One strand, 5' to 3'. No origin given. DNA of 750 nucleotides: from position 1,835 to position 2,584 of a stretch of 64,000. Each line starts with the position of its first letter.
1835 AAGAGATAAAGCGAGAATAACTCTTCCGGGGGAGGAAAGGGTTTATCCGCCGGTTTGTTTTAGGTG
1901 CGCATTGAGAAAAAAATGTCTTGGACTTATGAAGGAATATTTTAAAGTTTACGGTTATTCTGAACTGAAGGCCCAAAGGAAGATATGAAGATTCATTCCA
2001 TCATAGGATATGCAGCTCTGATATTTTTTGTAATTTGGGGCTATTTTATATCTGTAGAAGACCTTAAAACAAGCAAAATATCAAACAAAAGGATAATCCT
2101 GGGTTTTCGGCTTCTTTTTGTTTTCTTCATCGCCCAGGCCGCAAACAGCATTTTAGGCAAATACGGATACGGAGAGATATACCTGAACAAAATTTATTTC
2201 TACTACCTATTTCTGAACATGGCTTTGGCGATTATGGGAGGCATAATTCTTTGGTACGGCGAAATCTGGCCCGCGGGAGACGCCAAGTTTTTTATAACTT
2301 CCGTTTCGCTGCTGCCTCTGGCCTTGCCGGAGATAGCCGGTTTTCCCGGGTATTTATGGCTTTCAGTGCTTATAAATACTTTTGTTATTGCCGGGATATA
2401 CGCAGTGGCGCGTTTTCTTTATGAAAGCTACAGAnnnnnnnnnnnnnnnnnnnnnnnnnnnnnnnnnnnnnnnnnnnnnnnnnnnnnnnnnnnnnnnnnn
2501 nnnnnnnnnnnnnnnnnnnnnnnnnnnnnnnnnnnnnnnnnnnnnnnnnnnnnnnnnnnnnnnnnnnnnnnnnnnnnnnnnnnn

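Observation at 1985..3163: A24 (prepilin-peptidase-type) aspartyl protease signature in a 392-aa membrane protein embedded in the radical SAM operon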

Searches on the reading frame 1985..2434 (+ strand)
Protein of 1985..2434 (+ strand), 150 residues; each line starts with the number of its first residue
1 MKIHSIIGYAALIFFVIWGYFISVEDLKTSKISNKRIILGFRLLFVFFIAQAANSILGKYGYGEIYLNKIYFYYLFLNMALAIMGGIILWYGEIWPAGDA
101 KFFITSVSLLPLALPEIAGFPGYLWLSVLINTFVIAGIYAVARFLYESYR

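Call 56: search_solved_structures(query=A3, max_evalue=10, show_alignments=3)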
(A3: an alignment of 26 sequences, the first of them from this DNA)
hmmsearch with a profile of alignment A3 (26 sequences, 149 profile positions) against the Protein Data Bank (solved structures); distinct sequences matched with E-value up to 10: 0.
